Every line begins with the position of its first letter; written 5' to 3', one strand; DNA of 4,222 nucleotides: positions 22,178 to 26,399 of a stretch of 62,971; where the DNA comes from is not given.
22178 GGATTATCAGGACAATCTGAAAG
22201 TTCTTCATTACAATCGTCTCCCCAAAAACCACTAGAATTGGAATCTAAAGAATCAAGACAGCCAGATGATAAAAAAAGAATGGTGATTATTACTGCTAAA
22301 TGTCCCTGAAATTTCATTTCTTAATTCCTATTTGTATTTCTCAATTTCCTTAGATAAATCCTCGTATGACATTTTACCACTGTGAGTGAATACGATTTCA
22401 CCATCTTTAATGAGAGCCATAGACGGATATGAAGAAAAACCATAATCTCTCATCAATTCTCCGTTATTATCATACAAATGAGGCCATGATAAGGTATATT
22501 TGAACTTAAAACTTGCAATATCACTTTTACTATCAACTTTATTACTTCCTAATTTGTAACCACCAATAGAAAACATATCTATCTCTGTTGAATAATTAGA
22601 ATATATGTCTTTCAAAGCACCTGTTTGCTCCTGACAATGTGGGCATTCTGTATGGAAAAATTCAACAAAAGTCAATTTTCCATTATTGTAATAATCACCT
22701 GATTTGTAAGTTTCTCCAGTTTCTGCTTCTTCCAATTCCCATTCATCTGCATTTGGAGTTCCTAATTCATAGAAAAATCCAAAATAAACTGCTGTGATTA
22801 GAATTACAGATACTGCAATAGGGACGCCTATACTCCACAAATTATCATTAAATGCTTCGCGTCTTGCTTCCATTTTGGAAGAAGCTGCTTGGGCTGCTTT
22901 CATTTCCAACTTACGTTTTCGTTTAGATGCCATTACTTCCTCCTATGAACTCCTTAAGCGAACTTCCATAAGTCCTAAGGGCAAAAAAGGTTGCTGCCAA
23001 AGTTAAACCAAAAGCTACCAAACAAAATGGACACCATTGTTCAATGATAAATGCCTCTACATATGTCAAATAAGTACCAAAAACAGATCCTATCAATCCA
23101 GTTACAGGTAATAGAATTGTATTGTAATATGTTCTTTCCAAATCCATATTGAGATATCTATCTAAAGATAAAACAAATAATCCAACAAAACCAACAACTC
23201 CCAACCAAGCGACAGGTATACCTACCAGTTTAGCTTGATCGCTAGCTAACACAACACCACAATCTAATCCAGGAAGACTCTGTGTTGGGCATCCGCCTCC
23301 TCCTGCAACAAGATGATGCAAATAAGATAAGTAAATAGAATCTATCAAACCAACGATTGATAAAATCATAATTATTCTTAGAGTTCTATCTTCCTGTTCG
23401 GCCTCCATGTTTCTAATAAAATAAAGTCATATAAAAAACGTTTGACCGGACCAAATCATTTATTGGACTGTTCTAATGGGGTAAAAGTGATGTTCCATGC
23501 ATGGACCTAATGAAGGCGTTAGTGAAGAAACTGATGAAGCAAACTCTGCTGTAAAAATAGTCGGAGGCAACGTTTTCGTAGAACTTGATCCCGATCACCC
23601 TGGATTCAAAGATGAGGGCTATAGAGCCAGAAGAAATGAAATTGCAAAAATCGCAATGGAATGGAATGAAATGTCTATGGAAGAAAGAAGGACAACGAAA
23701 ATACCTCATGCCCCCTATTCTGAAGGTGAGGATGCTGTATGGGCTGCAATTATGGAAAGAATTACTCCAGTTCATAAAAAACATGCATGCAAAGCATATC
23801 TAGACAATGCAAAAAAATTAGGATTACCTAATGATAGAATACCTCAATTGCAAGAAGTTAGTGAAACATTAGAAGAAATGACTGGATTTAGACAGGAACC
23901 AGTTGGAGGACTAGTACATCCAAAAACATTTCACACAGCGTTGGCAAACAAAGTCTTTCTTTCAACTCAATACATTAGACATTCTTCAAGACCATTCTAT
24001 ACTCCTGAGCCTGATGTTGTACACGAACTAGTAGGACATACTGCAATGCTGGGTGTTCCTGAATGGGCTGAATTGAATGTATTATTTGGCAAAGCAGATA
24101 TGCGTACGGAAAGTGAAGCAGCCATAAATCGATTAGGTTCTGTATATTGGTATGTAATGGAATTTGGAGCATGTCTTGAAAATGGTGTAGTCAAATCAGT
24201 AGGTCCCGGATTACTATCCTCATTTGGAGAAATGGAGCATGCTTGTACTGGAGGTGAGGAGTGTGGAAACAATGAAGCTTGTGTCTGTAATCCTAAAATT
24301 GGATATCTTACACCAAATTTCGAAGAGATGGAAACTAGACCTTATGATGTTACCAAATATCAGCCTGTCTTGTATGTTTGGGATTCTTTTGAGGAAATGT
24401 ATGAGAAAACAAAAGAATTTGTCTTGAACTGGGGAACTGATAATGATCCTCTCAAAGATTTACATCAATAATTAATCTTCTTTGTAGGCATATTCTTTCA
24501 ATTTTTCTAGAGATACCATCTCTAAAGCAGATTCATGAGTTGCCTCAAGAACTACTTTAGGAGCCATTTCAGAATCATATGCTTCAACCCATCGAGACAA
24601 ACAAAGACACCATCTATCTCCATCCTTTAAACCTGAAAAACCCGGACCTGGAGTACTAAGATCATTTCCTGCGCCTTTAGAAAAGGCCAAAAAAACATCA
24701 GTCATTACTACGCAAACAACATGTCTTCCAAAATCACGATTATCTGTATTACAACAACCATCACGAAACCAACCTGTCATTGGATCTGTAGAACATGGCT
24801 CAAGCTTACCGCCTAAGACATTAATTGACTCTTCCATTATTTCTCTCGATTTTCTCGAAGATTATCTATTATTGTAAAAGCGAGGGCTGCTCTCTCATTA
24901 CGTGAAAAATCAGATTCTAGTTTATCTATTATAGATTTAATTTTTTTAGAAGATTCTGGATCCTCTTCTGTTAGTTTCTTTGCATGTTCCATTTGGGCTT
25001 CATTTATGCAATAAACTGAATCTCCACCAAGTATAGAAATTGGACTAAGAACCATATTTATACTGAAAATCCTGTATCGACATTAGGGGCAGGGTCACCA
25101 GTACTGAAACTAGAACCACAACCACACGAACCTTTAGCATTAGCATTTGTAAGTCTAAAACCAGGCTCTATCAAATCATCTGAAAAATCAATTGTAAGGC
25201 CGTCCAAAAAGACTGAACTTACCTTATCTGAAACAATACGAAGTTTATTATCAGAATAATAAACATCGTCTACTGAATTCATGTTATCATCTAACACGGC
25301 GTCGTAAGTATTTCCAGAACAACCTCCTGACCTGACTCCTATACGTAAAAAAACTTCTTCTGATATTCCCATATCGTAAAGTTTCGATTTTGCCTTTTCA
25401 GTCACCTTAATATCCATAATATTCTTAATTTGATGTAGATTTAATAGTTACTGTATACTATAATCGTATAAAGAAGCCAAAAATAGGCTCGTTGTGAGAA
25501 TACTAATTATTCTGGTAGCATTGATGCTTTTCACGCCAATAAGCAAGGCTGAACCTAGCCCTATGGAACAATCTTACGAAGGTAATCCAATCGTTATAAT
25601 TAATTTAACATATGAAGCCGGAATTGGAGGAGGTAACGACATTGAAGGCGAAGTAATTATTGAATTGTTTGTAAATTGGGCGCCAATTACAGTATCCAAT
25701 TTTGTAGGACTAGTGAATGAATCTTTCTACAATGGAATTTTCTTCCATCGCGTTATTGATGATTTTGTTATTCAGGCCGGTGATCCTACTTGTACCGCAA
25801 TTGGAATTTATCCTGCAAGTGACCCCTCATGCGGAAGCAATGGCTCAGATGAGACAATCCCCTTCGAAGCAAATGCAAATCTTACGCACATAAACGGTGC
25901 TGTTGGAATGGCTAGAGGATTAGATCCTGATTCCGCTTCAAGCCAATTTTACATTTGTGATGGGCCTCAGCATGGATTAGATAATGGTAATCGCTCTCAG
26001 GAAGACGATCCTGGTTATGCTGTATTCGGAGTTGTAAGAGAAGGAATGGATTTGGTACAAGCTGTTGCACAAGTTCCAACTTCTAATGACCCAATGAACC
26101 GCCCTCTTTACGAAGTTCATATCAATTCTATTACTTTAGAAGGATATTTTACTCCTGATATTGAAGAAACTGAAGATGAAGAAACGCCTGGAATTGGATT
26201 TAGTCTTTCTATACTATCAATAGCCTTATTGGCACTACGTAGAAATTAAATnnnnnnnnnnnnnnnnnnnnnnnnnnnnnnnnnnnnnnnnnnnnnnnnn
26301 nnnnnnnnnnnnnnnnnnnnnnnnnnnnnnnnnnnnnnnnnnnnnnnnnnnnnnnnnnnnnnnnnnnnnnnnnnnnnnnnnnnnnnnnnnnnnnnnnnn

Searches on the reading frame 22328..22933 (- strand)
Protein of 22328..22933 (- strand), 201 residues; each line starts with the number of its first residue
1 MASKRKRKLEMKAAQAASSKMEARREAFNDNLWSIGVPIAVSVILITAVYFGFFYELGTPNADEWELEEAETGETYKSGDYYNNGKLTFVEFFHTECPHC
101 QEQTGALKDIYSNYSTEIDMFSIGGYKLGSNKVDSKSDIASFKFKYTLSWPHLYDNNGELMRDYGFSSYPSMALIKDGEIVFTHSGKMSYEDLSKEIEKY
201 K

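Call 7: search_protein_families(library=pfam, proteins=[window:22328-22933:-], max_evalue=0.01)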
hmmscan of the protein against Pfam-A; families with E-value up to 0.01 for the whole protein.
window:22328-22933:- (201 aa): 6 families
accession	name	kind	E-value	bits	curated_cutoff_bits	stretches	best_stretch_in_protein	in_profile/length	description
PF00578.27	AhpC-TSA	-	6.8e-10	39.4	26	1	63-177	6-117/124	AhpC/TSA family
PF08534.16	Redoxin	-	4.9e-09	36.6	26.6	1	68-191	12-139/148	Redoxin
PF00085.26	Thioredoxin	-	8.1e-08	32.7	23.5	0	85-123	18-56/103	Thioredoxin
PF13098.12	Thioredoxin_2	-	5.2e-05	24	27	1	84-195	4-102/104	Thioredoxin-like domain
PF13905.12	Thioredoxin_8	-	9.8e-05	23.1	27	1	85-177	1-90/94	Thioredoxin-like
PF18269.6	T3SS_ATPase_C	-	0.003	17.8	22.7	1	101-132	6-37/72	T3SS EscN ATPase C-terminal domain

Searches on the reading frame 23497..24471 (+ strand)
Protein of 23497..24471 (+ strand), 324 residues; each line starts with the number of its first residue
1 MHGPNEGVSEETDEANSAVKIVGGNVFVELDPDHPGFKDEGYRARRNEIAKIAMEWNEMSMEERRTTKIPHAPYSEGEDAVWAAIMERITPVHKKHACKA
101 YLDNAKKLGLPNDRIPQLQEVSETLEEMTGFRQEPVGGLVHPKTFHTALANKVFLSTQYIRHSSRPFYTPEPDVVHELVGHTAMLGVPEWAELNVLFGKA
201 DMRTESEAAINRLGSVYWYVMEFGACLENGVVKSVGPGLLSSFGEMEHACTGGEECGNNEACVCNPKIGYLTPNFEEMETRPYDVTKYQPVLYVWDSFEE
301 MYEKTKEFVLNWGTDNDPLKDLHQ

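Call 7: search_protein_families(library=pfam, proteins=[window:23497-24471:+], max_evalue=0.01)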
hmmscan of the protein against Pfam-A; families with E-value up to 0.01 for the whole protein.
window:23497-24471:+ (324 aa): 1 family
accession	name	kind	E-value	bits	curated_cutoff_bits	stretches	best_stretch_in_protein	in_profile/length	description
PF00351.26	Biopterin_H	-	6e-75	252.8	22.7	1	28-310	22-286/331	Biopterin-dependent aromatic amino acid hydroxylase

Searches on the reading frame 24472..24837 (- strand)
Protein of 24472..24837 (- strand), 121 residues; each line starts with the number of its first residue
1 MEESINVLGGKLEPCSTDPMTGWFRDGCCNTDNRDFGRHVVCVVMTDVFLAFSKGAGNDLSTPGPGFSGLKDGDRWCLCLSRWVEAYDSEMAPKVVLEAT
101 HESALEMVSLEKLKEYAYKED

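Call 8: search_protein_families(library=pfam, proteins=[window:24472-24837:-], max_evalue=0.01)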
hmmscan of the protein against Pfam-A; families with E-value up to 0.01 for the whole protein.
window:24472-24837:- (121 aa): 1 family
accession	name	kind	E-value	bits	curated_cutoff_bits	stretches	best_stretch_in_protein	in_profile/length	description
PF09996.14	DUF2237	-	8.7e-52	174.4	25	1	6-117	2-115/115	Uncharacterized protein conserved in bacteria (DUF2237)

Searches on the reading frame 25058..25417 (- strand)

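Call 8: search_protein_families(library=pfam, proteins=[window:25058-25417:-], max_evalue=0.01)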
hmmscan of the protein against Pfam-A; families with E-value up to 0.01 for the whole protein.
window:25058-25417:- (119 aa): 1 family
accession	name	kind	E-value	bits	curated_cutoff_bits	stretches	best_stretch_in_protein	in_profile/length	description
PF01521.26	Fe-S_biosyn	-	1.2e-16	61.3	26.3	1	1-101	1-109/110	Iron-sulphur cluster biosynthesis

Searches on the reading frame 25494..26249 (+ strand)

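Call 8: search_protein_families(library=pfam, proteins=[window:25494-26249:+], max_evalue=0.01)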
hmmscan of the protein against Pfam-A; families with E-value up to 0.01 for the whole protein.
window:25494-26249:+ (251 aa): 1 family
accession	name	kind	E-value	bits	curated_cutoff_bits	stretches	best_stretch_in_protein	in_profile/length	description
PF00160.26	Pro_isomerase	-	1.1e-38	133.5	21.7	1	51-214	9-158/159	Cyclophilin type peptidyl-prolyl cis-trans isomerase/CLD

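Call 22: search_protein_families(library=ncbifam, proteins=[window:25494-26249:+], max_evalue=1)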
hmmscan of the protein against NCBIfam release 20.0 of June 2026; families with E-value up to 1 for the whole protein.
window:25494-26249:+ (251 aa): 3 families
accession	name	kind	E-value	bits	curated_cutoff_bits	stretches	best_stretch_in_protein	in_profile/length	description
NF008151.0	PRK10903.1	equivalog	1.3e-27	96.5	308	1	51-199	37-170/190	peptidylprolyl isomerase A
NF008057.0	PRK10791.1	equivalog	4.2e-24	85.2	297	1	51-214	8-161/164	peptidylprolyl isomerase B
NF009974.0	PRK13435.1-6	equivalog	0.093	12.4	171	1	134-178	40-83/155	response regulator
